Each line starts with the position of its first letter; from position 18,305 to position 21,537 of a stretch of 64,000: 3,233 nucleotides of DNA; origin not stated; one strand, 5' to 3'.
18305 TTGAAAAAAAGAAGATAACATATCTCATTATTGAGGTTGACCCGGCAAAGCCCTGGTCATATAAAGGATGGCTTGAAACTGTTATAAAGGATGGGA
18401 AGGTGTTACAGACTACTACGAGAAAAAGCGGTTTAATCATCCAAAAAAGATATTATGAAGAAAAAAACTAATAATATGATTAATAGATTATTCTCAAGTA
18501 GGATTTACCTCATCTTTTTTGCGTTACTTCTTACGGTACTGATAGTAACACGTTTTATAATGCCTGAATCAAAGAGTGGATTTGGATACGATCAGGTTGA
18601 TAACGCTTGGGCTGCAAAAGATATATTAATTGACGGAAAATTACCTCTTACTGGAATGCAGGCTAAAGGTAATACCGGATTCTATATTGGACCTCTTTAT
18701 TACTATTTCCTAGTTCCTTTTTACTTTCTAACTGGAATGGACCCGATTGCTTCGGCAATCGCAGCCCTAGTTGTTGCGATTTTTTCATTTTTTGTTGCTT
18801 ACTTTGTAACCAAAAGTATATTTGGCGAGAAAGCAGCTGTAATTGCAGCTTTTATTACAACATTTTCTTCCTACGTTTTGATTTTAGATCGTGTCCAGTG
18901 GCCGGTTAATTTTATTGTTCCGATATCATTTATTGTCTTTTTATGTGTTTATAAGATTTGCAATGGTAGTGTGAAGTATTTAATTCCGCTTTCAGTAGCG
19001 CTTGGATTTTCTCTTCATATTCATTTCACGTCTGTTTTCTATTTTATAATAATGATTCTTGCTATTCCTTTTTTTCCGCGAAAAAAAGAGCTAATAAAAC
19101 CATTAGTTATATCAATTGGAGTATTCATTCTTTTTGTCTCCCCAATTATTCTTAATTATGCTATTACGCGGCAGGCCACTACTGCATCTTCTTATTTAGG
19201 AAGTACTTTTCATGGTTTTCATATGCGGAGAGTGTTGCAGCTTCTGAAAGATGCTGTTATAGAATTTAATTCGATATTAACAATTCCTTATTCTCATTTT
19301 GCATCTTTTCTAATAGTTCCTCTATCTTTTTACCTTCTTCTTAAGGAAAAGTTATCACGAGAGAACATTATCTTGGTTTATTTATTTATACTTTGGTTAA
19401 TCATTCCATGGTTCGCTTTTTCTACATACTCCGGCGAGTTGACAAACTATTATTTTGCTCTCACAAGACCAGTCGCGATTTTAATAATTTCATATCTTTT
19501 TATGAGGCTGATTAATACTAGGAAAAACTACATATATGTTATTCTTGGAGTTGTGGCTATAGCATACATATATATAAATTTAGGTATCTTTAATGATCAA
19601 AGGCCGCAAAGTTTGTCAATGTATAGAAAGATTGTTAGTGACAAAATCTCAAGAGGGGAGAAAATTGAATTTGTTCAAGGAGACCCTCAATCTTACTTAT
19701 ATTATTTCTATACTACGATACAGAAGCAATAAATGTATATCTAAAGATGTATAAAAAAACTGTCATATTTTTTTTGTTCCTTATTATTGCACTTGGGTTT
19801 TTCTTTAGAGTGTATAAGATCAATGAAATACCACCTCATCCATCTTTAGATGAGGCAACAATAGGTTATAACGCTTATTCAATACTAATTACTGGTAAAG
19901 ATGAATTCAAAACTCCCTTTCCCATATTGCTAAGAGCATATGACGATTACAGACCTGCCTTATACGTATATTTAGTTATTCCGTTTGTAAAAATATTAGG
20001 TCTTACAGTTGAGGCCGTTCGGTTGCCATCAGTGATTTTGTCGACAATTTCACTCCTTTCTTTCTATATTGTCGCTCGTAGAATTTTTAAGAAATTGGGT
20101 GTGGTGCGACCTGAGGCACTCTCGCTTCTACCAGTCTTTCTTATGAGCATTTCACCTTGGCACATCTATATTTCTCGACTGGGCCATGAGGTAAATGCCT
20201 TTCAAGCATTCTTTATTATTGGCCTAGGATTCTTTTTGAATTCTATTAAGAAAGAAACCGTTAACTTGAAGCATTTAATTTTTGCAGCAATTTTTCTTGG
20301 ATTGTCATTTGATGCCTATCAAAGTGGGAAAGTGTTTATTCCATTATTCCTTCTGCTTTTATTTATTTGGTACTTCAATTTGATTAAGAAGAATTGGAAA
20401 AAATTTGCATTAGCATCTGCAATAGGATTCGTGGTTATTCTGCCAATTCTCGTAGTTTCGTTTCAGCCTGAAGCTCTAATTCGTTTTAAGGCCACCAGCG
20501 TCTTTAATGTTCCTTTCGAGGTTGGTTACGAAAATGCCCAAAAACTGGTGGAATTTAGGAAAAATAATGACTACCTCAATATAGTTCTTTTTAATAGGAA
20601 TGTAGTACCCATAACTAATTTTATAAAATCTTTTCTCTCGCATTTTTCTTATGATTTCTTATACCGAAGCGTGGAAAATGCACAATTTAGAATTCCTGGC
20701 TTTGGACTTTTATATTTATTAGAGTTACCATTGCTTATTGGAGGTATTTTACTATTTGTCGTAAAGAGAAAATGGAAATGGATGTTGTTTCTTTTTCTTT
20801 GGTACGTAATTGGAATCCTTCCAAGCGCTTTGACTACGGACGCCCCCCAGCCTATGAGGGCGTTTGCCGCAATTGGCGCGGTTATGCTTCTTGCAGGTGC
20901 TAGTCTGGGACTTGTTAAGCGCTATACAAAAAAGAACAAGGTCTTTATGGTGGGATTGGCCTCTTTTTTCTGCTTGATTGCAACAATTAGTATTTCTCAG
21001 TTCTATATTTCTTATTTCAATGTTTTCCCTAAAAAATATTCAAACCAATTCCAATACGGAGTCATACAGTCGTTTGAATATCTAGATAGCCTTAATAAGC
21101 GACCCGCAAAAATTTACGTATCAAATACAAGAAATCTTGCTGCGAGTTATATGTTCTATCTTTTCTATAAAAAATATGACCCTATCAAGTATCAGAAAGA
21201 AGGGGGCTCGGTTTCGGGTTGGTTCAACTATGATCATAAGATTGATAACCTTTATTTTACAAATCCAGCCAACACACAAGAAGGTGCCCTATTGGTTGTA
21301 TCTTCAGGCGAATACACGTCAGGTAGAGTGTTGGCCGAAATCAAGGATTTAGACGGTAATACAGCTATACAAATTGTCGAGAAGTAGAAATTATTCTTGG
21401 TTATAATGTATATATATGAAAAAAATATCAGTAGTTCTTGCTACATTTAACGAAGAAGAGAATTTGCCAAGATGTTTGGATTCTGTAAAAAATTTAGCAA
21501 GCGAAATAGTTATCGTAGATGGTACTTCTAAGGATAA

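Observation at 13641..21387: Tandem array of five PMT/ArnT-superfamily GT-C genes with conserved DE and KPPL loop motifs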

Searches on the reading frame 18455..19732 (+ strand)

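Call 3: search_protein_families(library=pfam, proteins=[window:18455-19732:+], max_evalue=0.01)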
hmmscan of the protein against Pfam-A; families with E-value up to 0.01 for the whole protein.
window:18455-19732:+ (425 aa): 1 family
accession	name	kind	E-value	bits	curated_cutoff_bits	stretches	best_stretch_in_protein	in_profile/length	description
PF13231.12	PMT_2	-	1.8e-05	25.5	26.1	1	80-230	4-156/160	Dolichyl-phosphate-mannose-protein mannosyltransferase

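Call 29: search_protein_families(library=ncbifam, proteins=[window:18455-19732:+], max_evalue=0.01)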
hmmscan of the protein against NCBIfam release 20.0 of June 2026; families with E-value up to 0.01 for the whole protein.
window:18455-19732:+ (425 aa): 0 families

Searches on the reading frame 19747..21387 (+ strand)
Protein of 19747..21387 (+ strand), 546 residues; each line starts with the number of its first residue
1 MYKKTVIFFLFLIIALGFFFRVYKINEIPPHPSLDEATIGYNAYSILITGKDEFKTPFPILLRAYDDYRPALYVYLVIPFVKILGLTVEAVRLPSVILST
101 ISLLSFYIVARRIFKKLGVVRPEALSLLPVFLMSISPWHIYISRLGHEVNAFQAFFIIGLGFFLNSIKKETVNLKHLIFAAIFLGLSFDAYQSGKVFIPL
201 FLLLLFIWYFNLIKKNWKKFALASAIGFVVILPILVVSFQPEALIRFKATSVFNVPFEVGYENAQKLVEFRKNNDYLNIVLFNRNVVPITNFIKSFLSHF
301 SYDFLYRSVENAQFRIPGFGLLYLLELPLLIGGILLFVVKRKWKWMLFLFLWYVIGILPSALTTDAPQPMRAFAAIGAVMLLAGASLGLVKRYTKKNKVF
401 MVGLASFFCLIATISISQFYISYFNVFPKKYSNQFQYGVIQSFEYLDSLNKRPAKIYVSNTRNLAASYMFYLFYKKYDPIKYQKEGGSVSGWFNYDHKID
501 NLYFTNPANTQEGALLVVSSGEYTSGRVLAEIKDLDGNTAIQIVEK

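Call 3: search_protein_families(library=pfam, proteins=[window:19747-21387:+], max_evalue=0.01)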
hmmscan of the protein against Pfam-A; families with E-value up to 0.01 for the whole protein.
window:19747-21387:+ (546 aa): 1 family
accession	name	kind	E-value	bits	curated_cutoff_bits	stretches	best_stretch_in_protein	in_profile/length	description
PF13231.12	PMT_2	-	6.2e-07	30.2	26.1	1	70-236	3-159/160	Dolichyl-phosphate-mannose-protein mannosyltransferase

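Call 29: search_protein_families(library=ncbifam, proteins=[window:19747-21387:+], max_evalue=0.01)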
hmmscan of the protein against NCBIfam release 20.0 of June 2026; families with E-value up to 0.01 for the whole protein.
window:19747-21387:+ (546 aa): 0 families
